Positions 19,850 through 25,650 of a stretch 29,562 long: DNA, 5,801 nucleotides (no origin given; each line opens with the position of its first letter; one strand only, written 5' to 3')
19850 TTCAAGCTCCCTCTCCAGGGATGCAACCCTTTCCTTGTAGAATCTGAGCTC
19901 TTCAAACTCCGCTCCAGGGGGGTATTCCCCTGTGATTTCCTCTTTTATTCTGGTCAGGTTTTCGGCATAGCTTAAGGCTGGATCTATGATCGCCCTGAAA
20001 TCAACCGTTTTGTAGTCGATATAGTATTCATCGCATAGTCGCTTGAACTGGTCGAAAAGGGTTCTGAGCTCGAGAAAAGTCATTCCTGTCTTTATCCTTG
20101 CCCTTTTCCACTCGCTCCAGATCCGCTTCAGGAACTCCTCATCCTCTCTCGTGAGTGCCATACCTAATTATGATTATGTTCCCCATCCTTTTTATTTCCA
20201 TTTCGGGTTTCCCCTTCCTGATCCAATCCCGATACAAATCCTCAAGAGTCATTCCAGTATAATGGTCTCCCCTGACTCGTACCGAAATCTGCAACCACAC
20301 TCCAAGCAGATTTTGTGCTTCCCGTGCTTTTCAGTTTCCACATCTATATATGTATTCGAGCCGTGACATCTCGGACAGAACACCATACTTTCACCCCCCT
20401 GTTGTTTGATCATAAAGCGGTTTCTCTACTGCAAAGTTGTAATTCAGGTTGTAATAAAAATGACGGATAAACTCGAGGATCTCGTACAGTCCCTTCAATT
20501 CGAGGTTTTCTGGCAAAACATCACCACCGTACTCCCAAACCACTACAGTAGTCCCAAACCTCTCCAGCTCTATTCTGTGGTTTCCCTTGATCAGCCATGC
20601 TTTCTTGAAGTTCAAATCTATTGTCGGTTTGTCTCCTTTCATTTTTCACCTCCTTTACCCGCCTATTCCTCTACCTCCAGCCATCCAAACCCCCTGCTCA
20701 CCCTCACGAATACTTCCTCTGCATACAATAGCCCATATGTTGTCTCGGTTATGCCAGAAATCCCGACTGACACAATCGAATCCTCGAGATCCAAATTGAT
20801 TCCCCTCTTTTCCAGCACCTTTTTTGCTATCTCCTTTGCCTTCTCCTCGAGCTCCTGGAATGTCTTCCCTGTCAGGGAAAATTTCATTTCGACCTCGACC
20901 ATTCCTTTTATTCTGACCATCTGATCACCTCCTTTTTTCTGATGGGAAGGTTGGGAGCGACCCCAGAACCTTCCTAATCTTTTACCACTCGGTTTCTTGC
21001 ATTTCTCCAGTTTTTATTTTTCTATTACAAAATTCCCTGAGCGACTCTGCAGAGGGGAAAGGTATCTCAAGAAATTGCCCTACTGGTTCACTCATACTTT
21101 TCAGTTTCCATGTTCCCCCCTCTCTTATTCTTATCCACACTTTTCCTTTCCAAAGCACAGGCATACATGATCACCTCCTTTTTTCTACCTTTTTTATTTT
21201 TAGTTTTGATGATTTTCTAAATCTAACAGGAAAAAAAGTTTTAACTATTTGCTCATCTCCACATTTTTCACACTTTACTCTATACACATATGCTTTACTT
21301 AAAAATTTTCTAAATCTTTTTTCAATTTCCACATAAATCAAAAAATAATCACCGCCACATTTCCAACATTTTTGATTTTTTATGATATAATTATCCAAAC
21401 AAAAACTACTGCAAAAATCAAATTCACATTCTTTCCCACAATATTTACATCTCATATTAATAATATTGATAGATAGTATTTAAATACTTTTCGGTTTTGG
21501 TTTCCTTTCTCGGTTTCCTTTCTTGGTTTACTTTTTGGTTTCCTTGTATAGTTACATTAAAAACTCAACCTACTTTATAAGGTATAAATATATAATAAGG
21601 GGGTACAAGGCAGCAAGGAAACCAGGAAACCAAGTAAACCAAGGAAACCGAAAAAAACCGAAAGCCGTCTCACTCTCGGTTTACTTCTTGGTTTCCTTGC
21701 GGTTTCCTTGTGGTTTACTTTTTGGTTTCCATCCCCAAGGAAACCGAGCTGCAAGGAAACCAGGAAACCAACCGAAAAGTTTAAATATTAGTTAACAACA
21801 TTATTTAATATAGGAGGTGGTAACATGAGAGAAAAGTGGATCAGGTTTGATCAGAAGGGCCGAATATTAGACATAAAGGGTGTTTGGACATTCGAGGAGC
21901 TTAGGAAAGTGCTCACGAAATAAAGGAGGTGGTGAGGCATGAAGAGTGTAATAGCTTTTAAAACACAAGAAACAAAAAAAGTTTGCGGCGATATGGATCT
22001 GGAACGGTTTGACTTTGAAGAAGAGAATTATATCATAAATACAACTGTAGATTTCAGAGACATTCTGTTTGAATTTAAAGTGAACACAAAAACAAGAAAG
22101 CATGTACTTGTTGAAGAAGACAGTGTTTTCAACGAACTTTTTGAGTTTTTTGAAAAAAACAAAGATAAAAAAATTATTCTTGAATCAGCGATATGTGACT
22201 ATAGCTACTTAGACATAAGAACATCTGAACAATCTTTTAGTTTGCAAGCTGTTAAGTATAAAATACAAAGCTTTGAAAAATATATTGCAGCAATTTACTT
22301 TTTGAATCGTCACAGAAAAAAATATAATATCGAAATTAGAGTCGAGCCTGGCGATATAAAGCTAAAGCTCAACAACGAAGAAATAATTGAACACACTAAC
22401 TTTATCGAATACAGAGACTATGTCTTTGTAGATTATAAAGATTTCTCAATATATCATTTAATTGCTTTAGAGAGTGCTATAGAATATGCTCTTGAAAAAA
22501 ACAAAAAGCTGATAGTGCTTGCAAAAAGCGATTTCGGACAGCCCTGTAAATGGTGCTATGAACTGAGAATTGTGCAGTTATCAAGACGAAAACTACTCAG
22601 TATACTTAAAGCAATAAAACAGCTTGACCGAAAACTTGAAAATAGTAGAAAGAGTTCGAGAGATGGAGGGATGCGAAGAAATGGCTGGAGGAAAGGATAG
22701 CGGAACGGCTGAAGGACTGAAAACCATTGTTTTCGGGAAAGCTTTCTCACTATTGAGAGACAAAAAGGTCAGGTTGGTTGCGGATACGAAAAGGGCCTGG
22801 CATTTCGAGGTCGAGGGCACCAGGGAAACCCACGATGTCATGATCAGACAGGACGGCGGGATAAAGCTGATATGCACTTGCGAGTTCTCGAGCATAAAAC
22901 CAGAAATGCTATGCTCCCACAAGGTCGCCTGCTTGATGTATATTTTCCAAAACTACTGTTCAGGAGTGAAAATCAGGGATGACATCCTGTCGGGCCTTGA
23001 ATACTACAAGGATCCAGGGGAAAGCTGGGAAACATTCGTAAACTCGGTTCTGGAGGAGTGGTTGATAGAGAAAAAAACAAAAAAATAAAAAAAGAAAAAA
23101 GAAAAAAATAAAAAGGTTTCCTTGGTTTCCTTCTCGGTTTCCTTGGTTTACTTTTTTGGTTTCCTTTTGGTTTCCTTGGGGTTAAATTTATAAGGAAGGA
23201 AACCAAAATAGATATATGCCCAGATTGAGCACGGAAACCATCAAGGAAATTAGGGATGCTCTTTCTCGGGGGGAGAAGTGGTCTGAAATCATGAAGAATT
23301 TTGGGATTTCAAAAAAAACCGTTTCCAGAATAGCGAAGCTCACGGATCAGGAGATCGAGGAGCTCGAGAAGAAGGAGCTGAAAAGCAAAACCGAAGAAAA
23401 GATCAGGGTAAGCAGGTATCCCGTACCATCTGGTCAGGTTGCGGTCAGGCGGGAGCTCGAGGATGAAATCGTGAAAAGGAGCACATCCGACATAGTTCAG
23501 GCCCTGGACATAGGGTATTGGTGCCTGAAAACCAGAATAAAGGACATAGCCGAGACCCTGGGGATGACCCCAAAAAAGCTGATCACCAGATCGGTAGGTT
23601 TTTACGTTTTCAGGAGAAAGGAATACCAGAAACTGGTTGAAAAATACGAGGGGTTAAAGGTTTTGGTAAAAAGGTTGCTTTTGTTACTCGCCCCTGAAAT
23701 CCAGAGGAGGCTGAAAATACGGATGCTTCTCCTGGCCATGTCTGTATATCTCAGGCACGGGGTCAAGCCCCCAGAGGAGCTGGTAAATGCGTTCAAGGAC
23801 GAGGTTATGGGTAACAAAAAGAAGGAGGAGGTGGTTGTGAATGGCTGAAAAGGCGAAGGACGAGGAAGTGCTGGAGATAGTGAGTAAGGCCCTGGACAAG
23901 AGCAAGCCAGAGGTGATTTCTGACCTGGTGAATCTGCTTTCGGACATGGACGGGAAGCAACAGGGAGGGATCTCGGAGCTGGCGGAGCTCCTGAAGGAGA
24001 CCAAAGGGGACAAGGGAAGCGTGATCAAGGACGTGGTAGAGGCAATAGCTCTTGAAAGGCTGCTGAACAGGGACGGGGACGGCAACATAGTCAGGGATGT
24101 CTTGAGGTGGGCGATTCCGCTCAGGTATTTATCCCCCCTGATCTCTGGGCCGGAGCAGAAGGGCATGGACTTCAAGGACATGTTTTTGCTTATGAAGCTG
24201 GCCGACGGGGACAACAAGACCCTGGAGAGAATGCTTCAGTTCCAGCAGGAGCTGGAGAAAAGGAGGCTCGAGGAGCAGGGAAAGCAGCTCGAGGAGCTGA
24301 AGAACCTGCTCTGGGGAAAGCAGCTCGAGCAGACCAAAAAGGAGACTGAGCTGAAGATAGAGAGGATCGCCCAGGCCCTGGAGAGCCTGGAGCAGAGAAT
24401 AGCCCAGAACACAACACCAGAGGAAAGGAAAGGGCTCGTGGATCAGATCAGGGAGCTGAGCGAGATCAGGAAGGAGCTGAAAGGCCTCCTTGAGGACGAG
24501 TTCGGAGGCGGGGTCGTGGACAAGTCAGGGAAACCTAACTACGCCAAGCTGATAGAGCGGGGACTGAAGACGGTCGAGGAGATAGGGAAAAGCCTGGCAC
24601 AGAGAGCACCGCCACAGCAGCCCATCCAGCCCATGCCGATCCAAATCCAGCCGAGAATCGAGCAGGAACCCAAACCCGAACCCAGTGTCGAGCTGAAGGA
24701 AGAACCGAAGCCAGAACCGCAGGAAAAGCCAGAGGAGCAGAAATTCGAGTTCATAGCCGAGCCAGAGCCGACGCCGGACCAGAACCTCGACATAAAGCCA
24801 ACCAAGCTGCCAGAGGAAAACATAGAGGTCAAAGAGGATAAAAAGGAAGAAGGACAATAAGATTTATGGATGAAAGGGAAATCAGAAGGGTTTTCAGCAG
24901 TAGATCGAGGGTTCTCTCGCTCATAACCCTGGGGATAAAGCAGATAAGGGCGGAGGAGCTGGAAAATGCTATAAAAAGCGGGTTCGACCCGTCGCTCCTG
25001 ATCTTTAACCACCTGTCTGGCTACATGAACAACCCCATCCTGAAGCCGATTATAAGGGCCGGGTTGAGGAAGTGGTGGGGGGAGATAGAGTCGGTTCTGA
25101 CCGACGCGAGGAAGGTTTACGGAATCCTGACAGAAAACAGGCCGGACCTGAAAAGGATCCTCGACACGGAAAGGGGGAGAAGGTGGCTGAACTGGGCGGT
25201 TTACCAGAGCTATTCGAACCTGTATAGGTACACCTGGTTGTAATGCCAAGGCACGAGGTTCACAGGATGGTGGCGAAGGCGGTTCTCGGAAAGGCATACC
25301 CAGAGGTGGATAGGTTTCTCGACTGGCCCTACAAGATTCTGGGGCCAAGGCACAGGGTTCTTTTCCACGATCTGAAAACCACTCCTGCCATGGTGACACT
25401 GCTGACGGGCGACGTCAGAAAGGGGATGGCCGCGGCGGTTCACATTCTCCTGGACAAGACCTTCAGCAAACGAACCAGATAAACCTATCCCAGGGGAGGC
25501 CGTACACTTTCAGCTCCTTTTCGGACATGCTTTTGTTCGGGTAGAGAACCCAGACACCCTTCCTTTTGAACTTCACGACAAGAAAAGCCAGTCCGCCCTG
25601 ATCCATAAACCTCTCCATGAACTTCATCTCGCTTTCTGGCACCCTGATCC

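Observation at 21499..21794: Alternating-polarity arrays of a 7-bp motif fill a divergent-promoter switch region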

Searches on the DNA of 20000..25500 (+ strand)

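Call 10: search_dna_similar(query=window:20000-25500:+, collection=phages, mode=distant)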
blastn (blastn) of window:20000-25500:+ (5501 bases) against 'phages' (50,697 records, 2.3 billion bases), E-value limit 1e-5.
No match.

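Call 11: search_dna_similar(query=window:20000-25500:+, collection=plasmids, mode=distant)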
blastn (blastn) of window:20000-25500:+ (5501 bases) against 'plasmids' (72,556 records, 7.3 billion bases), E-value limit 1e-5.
No match.

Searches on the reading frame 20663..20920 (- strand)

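Call 7: search_protein_families(library=pfam, proteins=[window:20663-20920:-], max_evalue=0.01)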
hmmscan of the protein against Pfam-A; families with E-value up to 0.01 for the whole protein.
window:20663-20920:- (85 aa): 0 families

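Call 8: search_protein_families(library=phrogs, proteins=[window:20663-20920:-], max_evalue=0.01)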
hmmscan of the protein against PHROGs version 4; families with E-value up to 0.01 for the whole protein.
window:20663-20920:- (85 aa): 3 families
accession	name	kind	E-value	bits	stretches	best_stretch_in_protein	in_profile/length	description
phrog_19215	-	unknown function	0.0029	19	1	3-63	23-83/148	-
phrog_31483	-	unknown function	0.005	17.9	1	7-44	15-52/74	-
phrog_34111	-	unknown function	0.0062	17.7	1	11-49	3-41/129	-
